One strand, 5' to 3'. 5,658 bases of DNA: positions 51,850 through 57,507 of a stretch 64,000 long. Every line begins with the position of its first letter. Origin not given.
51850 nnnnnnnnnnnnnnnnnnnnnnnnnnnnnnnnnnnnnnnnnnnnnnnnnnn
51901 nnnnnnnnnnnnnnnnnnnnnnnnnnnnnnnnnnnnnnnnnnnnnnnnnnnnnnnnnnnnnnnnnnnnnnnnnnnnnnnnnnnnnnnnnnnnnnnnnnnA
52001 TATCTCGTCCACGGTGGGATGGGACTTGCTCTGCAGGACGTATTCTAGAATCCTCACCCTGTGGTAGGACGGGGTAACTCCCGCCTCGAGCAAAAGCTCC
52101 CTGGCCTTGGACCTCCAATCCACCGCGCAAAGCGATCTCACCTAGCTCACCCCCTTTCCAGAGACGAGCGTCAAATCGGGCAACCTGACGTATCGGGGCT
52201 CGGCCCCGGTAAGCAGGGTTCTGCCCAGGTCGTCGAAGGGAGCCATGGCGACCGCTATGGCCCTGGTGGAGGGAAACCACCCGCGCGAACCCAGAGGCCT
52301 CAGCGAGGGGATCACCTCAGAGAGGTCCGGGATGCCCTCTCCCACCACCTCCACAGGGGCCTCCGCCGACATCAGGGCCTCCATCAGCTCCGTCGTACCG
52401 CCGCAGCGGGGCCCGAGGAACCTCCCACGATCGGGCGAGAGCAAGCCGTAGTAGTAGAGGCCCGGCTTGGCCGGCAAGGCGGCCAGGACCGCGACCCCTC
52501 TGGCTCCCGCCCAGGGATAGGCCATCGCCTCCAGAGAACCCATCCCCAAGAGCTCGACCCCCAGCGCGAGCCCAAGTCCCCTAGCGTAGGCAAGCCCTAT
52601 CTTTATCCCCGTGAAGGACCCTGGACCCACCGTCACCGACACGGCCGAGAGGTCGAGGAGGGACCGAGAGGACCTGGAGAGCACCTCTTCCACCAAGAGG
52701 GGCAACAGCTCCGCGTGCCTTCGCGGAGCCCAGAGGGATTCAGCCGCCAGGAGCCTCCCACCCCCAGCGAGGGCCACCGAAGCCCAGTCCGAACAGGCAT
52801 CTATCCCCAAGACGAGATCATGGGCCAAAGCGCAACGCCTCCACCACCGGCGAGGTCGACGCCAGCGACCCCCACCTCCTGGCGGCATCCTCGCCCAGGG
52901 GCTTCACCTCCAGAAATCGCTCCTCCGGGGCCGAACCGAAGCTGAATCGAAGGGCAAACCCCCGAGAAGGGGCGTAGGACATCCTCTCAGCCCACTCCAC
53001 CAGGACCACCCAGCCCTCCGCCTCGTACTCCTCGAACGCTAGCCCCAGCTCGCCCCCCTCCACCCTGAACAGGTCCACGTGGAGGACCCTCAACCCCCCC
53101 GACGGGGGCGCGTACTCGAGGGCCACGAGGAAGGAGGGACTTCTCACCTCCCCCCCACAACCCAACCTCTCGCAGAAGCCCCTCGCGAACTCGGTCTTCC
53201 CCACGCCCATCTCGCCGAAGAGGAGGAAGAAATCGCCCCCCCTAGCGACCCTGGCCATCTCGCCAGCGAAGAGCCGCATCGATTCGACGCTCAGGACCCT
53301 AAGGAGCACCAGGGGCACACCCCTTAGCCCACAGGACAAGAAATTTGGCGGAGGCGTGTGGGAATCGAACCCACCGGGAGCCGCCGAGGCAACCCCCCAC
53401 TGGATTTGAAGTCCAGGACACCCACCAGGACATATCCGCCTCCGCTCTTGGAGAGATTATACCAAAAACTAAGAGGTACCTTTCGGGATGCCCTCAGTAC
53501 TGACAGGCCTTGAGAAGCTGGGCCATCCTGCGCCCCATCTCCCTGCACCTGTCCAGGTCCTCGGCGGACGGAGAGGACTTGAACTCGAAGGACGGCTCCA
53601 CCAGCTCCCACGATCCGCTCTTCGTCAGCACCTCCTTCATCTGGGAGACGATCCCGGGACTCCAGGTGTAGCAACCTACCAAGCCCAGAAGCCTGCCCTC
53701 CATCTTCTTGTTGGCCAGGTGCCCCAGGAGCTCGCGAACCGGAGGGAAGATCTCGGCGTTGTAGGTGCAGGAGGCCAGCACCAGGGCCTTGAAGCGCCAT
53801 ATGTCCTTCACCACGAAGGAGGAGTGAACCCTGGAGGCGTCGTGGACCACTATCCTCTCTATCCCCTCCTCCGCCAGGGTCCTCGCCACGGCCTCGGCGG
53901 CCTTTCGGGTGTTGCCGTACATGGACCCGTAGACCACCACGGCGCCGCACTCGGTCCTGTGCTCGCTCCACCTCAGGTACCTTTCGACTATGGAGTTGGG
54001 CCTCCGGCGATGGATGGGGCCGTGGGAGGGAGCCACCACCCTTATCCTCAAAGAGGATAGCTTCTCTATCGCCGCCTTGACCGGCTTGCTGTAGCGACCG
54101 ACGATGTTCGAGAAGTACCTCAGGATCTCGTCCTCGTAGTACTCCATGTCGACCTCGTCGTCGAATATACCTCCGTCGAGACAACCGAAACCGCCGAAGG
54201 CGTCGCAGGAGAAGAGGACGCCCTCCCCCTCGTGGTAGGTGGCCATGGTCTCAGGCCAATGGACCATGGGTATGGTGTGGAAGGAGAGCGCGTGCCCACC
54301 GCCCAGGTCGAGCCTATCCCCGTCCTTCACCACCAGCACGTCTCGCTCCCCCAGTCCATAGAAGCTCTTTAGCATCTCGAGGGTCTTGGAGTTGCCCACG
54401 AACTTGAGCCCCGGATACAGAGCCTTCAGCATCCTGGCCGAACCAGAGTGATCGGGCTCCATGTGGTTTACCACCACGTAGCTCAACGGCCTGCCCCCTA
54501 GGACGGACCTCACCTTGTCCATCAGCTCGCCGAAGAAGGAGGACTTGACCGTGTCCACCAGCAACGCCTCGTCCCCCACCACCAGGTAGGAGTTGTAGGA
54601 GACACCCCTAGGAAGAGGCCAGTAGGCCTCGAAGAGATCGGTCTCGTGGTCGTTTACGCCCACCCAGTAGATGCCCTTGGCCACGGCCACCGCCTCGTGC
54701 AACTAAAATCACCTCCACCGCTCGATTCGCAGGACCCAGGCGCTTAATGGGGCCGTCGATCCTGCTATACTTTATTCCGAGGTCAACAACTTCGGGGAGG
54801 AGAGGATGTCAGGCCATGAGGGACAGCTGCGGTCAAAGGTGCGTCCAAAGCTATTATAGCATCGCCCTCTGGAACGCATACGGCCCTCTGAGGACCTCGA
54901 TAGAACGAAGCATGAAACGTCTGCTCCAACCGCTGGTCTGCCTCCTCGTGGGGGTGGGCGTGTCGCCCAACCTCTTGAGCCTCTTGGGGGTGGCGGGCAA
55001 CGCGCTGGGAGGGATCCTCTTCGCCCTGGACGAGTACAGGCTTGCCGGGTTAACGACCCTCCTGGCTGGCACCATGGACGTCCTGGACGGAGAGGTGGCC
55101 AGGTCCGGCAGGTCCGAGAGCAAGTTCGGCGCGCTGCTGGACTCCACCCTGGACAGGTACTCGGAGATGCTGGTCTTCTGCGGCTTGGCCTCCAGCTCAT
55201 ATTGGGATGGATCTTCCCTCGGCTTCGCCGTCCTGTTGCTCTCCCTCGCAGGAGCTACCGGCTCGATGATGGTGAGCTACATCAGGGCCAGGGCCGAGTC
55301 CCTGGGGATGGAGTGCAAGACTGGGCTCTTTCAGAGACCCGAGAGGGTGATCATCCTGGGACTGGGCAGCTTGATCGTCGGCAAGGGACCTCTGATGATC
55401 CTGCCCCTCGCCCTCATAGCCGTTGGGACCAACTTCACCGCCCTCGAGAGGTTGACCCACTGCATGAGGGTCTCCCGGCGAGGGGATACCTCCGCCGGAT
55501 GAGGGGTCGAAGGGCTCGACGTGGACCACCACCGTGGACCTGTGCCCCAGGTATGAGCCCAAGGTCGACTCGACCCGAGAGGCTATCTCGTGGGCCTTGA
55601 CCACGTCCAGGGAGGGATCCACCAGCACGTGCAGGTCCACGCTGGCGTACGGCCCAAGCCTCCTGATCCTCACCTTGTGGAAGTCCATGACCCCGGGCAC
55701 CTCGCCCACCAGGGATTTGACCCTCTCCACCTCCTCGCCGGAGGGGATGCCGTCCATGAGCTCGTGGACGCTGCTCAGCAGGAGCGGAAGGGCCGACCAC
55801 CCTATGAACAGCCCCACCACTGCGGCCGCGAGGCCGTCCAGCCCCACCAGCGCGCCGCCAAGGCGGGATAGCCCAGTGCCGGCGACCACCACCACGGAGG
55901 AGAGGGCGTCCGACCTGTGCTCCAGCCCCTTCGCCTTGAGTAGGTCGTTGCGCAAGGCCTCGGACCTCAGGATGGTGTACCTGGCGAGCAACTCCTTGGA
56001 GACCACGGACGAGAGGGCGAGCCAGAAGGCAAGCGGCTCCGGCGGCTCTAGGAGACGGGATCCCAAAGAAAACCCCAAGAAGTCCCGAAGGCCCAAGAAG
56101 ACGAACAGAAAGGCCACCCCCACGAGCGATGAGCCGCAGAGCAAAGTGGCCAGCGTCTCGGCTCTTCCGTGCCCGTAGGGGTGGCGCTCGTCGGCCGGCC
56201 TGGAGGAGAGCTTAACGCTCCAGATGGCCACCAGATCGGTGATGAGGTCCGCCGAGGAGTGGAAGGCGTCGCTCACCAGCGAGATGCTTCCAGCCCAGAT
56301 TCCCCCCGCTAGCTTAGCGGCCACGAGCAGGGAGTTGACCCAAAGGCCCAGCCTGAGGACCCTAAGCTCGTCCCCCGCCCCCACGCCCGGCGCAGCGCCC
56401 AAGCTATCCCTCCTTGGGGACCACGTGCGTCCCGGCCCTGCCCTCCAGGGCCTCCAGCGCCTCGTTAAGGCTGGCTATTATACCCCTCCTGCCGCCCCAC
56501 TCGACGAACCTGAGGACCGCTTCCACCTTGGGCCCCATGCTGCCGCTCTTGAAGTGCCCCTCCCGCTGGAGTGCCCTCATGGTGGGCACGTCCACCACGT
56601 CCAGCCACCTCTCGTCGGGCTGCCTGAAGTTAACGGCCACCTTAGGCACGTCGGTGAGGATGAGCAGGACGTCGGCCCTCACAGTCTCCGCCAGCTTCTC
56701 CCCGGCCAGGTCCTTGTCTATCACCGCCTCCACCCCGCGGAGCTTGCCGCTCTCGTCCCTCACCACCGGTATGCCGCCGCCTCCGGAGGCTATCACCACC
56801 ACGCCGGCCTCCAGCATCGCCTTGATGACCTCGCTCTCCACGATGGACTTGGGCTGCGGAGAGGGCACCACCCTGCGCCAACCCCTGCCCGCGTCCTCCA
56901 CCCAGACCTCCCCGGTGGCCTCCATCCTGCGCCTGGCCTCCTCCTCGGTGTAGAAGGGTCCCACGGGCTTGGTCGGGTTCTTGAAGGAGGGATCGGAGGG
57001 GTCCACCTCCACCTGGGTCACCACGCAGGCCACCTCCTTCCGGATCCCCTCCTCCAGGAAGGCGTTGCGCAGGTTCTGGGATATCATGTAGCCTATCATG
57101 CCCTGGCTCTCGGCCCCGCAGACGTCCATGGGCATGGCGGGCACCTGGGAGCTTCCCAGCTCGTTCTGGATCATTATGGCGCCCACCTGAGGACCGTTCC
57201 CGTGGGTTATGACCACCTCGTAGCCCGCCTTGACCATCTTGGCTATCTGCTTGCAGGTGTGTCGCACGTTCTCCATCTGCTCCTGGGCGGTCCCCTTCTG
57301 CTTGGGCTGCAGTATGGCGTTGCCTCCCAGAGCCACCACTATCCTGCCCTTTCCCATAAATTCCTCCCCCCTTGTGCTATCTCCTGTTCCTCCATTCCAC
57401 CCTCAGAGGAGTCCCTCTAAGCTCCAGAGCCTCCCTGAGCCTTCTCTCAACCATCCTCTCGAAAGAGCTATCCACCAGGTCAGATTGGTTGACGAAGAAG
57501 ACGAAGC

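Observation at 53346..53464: Selenocysteine tRNA (selC) with its own promoter inside a tsaE / flavodiiron gene cluster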

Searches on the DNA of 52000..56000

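Call 58: search_rna_families(source=window, start=52000, end=56000, threshold=evalue, max_evalue=1)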
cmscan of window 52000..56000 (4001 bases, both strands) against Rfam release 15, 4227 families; matches with E-value up to 1: 1.
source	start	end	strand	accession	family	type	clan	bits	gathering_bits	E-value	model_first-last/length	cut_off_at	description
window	53350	53443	-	RF01852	tRNA-Sec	Gene; tRNA;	CL00001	77.9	47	1.6e-15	1-91/91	no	Selenocysteine transfer RNA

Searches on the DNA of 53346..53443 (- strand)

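Call 30: search_dna_similar(query=window:53346-53443:-, collection=ecoli_genomes, mode=distant, max_rows=3, max_evalue=10)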
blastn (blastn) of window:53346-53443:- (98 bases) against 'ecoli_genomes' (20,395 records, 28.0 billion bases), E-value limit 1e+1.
Records with a match: 1; places in all: 1; records where one place covers at least 80% of the query: 0.
Genomes with a match: 1 of 5426; with a place that covers at least 80% of the query: 0. Places per genome that has any: lowest 1, median 1, highest 1. On chromosomes: 1 places; on plasmids: 0.
Best place of each record, by identity: 95-99% 1.
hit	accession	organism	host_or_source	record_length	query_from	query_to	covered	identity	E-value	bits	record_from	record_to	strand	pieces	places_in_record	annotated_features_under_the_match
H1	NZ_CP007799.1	Escherichia coli Nissle 1917 strain Nissle 1917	soldier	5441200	28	51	24%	95.8%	3e+0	40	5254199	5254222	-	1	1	tRNA-Sec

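Call 31: get_annotated_region(hit=H1, flank=150)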
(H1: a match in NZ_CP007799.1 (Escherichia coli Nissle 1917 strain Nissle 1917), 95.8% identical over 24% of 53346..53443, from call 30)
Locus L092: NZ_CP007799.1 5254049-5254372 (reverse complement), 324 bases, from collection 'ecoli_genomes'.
description: Escherichia coli Nissle 1917 chromosome, complete genome
organism: Escherichia coli Nissle 1917 strain Nissle 1917 (NCBI taxid 316435)
replicon: chromosome; assembly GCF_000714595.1
host: soldier; source: feces; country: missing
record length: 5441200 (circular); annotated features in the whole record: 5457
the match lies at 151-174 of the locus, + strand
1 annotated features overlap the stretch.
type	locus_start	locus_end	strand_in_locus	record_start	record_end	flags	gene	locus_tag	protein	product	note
tRNA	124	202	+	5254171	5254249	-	-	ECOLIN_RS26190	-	tRNA-Sec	-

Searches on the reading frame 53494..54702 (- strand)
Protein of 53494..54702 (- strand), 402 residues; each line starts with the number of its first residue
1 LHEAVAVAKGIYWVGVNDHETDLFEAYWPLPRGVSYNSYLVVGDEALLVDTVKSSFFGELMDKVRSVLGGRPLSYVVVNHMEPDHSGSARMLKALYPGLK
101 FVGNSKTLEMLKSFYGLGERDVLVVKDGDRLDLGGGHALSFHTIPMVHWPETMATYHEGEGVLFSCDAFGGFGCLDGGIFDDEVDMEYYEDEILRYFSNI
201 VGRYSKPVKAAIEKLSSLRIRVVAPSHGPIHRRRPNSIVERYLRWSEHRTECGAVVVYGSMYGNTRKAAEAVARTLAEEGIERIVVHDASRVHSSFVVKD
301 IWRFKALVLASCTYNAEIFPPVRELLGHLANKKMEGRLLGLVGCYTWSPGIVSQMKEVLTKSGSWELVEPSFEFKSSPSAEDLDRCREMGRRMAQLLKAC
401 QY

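Call 10: find_related_loci(query=window:53494-54702:-, collection=genome_contigs, flank=10000)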
Query window:53494-54702:- (402 aa) in genome_contigs; peptide patterns used: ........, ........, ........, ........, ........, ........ (x = any residue, [..] = any of these).
600 stretches matched a pattern (row limit reached: there are more); 577 encode a relative of the query (tblastn E <= 1e-3); the best 80 are kept; 80 distinct loci.
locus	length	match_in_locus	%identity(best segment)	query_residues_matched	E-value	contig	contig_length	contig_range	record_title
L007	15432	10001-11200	62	1-401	3e-176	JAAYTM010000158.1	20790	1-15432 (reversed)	MAG: Synergistaceae bacterium isolate AS24abBPME_148 86951_AS24, whole genome shotgun sequence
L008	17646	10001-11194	64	1-400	1e-174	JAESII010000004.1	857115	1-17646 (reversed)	MAG: Synergistaceae bacterium isolate MAG3 JKF15_4, whole genome shotgun sequence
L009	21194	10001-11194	60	1-400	1e-170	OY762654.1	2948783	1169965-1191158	MAG: Synergistales bacterium isolate e2a2af2a-30b9-47e3-8e03-f1be080e1666 genome assembly, chromosome: 1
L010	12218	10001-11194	58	1-401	1e-162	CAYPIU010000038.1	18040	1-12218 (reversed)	MAG TPA_asm: uncultured Synergistales bacterium isolate binchicken_co13_357 genome assembly, contig: NODE_4474_length_18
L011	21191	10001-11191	53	1-398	2e-151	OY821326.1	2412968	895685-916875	MAG: Synergistaceae bacterium isolate a20e232d-ae79-494a-a7eb-231c2e3632a3 genome assembly, chromosome: 1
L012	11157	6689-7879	53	1-398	2e-149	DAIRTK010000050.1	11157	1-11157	MAG TPA_asm: Synergistaceae bacterium isolate CTOTU7657 NODE_9298_length_11157_cov_44.793461, whole genome shotgun seque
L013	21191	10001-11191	53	1-398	3e-147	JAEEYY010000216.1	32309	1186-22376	MAG: Synergistes sp. isolate Tb.RUG.71 k141_9233815_flag=0_multi=80.7589_len=32309, whole genome shotgun sequence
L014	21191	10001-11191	51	1-398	2e-144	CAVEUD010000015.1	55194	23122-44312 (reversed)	bacterium isolate H07676-L1_cleanbin_000012 genome assembly, contig: Spades_H07676-L1_contig_376, whole genome shotgun s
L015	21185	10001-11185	55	1-397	3e-147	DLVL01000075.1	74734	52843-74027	MAG TPA_asm: Kosmotogaceae bacterium isolate UBA9910 contig_3944, whole genome shotgun sequence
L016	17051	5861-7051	53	1-398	1e-141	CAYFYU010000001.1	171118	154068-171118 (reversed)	MAG TPA_asm: uncultured Spirochaetota bacterium isolate ERP108616_co2_14 genome assembly, contig: NODE_28_length_171118_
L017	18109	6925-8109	51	5-398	2e-140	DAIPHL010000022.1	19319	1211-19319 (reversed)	MAG TPA_asm: Synergistaceae bacterium isolate CTOTU1082 NODE_134_length_19319_cov_12.893480, whole genome shotgun sequen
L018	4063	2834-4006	50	7-398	5e-142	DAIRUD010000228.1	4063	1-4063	MAG TPA_asm: Synergistaceae bacterium isolate CTOTU14823 NODE_6974_length_4063_cov_10.220808, whole genome shotgun seque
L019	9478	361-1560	48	1-401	2e-138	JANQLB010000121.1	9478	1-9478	MAG: Tissierellales bacterium isolate PL25a_bin.35 k99_1746429, whole genome shotgun sequence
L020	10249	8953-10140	49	1-397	2e-138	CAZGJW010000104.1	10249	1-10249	MAG TPA_asm: uncultured Spirochaetota bacterium isolate binchicken_co89_639 genome assembly, contig: NODE_13219_length_1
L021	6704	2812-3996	53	1-397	2e-137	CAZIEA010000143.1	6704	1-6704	MAG TPA_asm: uncultured bacterium isolate SRP090828_co4_59 genome assembly, contig: NODE_5048_length_6704_cov_10.118664,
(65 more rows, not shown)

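Call 63: search_protein_families(library=ncbifam, proteins=[window:53494-54702:-], max_evalue=0.001)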
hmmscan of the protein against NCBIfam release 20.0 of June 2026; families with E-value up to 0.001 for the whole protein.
window:53494-54702:- (402 aa): 10 families
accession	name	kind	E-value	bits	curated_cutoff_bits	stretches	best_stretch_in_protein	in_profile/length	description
NF008887.0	PRK11921.1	equivalog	6.1e-74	249.2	635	1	5-397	3-395/396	anaerobic nitric oxide reductase flavorubredoxin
NF003954.0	PRK05452.1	equivalog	2.2e-73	247.8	711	1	5-396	3-395/479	anaerobic nitric oxide reductase flavorubredoxin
NF000059.1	tet_redox_37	exception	5.3e-17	62.5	225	1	194-271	2-79/108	tetracycline resistance NADPH-dependent oxidoreductase Tet(37)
TIGR01753.1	flav_short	equivalog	1.1e-12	48.6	123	1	255-393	2-139/140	flavodoxin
TIGR04559.1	SoxH_rel_PQQ_2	hypoth_equivalog_domain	1.7e-08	34.2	280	1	36-111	30-104/283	quinoprotein relay system zinc metallohydrolase 2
TIGR04558.1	SoxH_rel_PQQ_1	hypoth_equivalog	1.3e-06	27.8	300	0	38-86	36-85/285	quinoprotein relay system zinc metallohydrolase 1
NF004049.0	PRK05568.1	equivalog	2e-06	28.2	206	1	255-394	5-140/142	flavodoxin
NF006739.0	PRK09267.1-5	subfamily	1.8e-05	24.5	175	1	256-344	6-88/168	flavodoxin FldA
NF012229.1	bla_class_B_core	domain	0.00011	22.4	100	1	39-135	19-117/139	metallo-beta-lactamase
NF005587.0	PRK07308.1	equivalog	0.00034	20.8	138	1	254-366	4-116/147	flavodoxin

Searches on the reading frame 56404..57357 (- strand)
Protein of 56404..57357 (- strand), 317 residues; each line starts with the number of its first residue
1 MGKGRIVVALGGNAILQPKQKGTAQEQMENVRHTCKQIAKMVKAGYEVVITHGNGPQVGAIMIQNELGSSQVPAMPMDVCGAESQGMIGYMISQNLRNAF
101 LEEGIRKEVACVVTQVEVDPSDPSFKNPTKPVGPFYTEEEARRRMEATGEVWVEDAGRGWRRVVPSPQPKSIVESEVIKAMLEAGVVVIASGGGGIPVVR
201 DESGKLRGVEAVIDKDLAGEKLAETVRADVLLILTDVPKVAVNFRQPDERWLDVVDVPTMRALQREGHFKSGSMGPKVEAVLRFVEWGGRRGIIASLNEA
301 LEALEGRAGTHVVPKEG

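Call 9: find_encoding_contigs(protein=window:56404-57357:-, flank=10000, max_places=6)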
Protein window:56404-57357:- (317 aa): 11 contigs read that carry it; 6 places shown.
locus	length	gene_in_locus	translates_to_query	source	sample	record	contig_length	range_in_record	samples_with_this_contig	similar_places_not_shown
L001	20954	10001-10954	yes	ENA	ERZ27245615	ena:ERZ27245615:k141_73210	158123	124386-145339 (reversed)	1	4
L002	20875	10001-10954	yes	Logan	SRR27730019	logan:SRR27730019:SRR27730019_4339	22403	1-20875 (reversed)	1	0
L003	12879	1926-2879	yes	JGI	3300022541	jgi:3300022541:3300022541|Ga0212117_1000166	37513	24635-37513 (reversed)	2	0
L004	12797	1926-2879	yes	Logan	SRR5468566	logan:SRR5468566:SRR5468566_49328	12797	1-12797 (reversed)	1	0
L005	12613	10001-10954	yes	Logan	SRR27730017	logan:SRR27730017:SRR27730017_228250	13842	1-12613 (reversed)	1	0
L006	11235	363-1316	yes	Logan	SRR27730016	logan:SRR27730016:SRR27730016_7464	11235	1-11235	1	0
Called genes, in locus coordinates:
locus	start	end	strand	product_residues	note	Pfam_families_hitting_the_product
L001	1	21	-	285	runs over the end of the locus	PF07136:DUF1385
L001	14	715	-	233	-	PF02511:Thy1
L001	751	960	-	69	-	PF01197:Ribosomal_L31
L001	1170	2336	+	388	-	PF13458:Peripla_BP_6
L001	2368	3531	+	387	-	PF13167:GTP-bdg_N, PF16360:GTP-bdg_M, PF01926:MMR_HSR1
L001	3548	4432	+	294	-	PF03755:YicC-like_N, PF08340:YicC-like_C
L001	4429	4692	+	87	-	PF04025:RemA-like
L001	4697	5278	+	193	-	PF00625:Guanylate_kin, PF13671:AAA_33 (faint)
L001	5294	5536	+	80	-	PF01192:RNA_pol_Rpb6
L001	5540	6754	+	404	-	PF02441:Flavoprotein, PF04127:DFP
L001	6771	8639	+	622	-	-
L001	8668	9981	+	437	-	PF00009:GTP_EFTU, PF01926:MMR_HSR1, PF02421:FeoB_N, PF04548:AIG1 (weak), PF00009:GTP_EFTU (weak), PF01926:MMR_HSR1, PF02421:FeoB_N, PF14714:KH_dom-like, +5 more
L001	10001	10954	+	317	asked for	PF00696:AA_kinase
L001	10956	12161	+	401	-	PF01545:Cation_efflux, PF16916:ZT_dimer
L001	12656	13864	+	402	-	PF00753:Lactamase_B, PF19583:ODP, PF00258:Flavodoxin_1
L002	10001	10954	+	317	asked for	PF00696:AA_kinase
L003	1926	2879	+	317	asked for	PF00696:AA_kinase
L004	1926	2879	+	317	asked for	PF00696:AA_kinase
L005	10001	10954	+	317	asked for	PF00696:AA_kinase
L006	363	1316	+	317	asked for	PF00696:AA_kinase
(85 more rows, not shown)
